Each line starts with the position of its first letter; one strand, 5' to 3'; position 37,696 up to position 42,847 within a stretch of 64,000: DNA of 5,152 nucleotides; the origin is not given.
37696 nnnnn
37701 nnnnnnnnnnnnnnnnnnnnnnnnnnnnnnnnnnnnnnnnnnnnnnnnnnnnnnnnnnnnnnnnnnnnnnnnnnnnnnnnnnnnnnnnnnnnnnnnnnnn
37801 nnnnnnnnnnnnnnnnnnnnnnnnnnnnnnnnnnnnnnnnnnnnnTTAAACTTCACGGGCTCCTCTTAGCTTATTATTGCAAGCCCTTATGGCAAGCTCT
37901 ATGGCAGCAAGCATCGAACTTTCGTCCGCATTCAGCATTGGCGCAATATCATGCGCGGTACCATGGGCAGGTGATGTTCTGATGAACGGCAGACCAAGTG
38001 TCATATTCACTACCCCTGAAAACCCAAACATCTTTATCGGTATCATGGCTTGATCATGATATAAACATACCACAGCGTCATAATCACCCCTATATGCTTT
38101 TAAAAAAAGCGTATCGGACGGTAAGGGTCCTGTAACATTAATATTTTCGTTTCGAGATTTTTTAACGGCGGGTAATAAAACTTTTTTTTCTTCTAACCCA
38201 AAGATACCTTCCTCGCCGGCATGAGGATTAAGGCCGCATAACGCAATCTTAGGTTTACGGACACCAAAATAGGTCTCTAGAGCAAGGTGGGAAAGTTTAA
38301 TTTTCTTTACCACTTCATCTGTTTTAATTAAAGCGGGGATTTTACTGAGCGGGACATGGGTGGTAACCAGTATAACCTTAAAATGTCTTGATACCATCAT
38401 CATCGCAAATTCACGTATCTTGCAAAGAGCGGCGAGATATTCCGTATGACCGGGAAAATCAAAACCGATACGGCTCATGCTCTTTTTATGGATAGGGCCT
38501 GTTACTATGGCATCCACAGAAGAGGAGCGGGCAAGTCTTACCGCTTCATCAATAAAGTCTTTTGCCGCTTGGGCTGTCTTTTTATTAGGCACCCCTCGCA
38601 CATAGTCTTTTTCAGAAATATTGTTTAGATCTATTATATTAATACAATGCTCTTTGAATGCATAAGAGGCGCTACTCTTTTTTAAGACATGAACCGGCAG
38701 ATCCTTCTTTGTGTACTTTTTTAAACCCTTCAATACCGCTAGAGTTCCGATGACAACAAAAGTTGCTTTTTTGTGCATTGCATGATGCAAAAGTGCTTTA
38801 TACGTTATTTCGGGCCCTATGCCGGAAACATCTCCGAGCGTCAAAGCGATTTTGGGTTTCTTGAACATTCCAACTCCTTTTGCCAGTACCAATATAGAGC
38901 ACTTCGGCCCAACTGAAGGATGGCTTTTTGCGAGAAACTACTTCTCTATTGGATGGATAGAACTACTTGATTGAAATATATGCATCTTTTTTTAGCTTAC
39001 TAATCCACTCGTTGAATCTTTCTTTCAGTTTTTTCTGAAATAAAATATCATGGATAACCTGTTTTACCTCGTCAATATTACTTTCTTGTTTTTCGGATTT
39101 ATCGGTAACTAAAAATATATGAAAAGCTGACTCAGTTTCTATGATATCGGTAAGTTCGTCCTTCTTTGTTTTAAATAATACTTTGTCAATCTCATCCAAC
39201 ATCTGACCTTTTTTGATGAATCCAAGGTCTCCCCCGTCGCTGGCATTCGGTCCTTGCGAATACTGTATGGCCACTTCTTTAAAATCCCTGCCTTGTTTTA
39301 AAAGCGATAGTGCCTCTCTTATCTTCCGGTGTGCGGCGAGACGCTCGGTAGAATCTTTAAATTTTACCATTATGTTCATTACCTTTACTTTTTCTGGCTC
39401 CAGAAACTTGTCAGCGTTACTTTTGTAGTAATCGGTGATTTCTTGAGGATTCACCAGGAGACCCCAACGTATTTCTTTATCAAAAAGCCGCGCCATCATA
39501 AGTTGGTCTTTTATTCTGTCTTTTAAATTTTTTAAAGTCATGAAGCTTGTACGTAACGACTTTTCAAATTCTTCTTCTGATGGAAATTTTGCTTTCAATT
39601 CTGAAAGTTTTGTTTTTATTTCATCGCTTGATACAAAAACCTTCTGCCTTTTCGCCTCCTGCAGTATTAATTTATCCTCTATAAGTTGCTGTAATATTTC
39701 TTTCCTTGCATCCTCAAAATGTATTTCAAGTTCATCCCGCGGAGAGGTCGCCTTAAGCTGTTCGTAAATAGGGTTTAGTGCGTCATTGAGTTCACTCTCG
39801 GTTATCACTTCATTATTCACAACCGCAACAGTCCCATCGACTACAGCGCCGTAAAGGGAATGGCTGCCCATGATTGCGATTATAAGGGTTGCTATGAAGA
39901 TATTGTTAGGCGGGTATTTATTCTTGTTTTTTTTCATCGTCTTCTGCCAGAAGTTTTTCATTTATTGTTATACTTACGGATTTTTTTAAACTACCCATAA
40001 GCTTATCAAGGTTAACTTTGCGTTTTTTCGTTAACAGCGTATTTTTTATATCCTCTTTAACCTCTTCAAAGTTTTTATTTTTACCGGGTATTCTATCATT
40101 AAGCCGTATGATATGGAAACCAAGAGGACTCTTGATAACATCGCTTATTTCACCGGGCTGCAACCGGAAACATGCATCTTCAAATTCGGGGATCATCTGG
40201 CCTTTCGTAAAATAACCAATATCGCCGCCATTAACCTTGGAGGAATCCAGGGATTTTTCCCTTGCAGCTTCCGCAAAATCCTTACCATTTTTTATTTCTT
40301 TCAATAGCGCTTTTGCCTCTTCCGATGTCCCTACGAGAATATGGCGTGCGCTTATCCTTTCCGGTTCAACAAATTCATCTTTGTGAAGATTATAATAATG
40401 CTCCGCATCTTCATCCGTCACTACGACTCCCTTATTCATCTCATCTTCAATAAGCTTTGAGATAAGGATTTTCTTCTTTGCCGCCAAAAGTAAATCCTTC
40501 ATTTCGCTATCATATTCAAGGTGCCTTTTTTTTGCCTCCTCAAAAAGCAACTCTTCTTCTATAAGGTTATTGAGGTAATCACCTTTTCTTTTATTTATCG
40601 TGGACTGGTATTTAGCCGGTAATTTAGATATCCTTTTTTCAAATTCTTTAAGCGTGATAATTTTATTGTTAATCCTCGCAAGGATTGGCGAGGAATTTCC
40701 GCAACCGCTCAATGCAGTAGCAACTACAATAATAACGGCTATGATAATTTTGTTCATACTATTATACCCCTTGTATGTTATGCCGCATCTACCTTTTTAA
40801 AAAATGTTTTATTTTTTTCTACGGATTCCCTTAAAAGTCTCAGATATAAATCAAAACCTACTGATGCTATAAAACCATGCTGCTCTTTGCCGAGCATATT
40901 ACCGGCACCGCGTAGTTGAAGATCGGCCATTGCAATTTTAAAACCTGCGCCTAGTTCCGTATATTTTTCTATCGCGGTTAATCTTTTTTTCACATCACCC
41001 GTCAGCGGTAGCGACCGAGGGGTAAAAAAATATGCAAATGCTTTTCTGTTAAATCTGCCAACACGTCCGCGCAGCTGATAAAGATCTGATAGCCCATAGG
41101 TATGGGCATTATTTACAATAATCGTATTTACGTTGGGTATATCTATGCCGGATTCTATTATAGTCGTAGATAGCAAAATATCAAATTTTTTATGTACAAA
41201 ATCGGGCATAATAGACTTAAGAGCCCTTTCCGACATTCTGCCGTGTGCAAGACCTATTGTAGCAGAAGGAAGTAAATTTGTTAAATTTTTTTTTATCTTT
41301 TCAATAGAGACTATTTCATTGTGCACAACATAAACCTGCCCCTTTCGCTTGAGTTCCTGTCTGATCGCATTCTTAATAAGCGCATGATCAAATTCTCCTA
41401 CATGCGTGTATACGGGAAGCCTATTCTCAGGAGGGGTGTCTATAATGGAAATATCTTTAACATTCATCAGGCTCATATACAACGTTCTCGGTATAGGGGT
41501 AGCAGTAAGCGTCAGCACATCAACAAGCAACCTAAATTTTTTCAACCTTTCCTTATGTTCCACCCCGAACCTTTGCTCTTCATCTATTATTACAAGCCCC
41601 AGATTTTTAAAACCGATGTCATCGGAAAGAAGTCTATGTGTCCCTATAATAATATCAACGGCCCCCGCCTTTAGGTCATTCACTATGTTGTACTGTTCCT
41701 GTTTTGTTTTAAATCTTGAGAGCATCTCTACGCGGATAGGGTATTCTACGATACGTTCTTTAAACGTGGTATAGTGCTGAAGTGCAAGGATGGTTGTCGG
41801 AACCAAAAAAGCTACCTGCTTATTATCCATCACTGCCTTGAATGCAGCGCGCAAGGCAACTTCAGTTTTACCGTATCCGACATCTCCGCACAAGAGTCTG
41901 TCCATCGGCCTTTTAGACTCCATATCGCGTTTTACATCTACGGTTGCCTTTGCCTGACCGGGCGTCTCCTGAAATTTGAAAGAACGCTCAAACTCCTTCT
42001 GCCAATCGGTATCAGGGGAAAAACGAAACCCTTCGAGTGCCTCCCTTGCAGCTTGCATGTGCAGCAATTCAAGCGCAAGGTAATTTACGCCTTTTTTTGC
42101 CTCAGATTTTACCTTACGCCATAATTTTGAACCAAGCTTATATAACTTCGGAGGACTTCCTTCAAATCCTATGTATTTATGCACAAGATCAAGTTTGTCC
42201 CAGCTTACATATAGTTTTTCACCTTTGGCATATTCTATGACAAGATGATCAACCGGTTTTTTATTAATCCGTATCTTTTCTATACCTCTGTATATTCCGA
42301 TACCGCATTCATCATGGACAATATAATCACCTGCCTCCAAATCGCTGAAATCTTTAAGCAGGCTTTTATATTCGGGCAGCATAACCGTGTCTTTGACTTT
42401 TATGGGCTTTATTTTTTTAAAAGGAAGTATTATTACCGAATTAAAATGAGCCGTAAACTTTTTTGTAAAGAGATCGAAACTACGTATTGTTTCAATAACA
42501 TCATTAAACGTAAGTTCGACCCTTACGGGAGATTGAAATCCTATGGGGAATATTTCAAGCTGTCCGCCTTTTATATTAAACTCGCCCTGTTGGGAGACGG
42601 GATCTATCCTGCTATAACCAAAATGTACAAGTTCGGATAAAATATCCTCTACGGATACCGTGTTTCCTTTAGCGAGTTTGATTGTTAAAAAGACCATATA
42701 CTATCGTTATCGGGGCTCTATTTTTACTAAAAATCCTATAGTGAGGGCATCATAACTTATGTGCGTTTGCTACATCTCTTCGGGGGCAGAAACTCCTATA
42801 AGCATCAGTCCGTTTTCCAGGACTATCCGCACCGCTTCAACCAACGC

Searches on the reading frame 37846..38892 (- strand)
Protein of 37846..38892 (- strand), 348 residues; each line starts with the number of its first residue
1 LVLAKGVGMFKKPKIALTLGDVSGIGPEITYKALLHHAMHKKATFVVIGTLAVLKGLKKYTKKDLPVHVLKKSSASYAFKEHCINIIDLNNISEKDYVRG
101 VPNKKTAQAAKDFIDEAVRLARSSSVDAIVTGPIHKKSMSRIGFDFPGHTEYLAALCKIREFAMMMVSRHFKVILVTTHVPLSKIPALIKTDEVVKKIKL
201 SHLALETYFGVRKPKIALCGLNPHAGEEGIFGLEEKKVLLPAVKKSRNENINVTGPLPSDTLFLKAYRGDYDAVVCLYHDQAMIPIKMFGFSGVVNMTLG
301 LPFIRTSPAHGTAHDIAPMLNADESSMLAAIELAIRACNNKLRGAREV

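Call 53: search_protein_families(library=pfam, proteins=[window:37846-38892:-], max_evalue=0.00001)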
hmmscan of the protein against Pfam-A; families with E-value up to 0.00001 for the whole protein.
window:37846-38892:- (348 aa): 1 family
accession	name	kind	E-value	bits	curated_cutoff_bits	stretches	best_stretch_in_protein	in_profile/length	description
PF04166.17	PdxA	-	1.9e-99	333.1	27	1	42-334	2-286/286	Pyridoxal phosphate biosynthetic protein PdxA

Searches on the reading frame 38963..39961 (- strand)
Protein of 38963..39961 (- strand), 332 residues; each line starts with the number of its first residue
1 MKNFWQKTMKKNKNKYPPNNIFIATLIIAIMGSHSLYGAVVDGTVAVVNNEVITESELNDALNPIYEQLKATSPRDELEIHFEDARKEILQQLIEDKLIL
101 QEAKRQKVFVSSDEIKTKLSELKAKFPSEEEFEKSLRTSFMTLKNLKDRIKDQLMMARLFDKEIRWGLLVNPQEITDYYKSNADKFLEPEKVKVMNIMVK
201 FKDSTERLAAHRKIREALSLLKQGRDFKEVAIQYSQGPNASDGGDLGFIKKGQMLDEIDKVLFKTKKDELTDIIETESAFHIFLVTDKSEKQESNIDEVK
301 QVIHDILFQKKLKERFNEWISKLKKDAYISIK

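Call 53: search_protein_families(library=pfam, proteins=[window:38963-39961:-], max_evalue=0.00001)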
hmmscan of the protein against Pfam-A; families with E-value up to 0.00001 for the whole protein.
window:38963-39961:- (332 aa): 6 families
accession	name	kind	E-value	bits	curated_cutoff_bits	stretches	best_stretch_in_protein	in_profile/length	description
PF00639.27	Rotamase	-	2.6e-20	73.6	21.7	1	197-287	2-97/97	PPIC-type PPIASE domain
PF13624.11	SurA_N_3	-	1.6e-19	70.7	27.2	1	10-159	6-161/162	SurA-like N-terminal domain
PF13616.12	Rotamase_3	-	9.4e-17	62.1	22.5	1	183-288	11-115/116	PPIC-type PPIASE domain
PF13623.11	SurA_N_2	-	1.6e-14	54.4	28.5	1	21-132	16-136/145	SurA-like N-terminal domain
PF13145.12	Rotamase_2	-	4.7e-13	50.5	27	1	170-301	1-121/121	PPIC-type PPIASE domain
PF09312.16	SurA_N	-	2.4e-11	44.3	30.8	1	41-159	1-117/118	SurA N-terminal domain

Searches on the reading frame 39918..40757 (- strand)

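Call 53: search_protein_families(library=pfam, proteins=[window:39918-40757:-], max_evalue=0.00001)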
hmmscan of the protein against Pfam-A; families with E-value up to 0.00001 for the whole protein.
window:39918-40757:- (279 aa): 4 families
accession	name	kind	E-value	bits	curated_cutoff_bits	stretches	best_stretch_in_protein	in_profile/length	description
PF13145.12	Rotamase_2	-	2.8e-24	86.7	27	1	113-235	1-121/121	PPIC-type PPIASE domain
PF13616.12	Rotamase_3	-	5.6e-24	85.4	22.5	1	132-221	13-114/116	PPIC-type PPIASE domain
PF00639.27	Rotamase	-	8.8e-23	81.6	21.7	1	145-221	19-97/97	PPIC-type PPIASE domain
PF13624.11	SurA_N_3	-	1.8e-06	28.3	27.2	1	3-84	15-110/162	SurA-like N-terminal domain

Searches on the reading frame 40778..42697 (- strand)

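Call 53: search_protein_families(library=pfam, proteins=[window:40778-42697:-], max_evalue=0.00001)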
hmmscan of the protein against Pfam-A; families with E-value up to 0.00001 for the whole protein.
window:40778-42697:- (639 aa): 5 families
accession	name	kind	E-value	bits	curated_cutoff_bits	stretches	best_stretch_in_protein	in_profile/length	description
PF00270.35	DEAD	-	3.9e-24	85.7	26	1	265-406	15-164/167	DEAD/DEAH box helicase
PF00271.37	Helicase_C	-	1.6e-20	73.8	23.5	1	444-550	5-110/110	Helicase conserved C-terminal domain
PF17757.6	UvrB_inter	-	5.3e-19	68.6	22.9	1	6-94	1-89/91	UvrB interaction domain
PF02559.22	CarD_TRCF_RID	-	1.6e-15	57.3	23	1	120-176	1-57/57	CarD-like/TRCF RID domain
PF04851.21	ResIII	-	5.3e-09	36.6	22.5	1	245-401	5-162/164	Type III restriction enzyme, res subunit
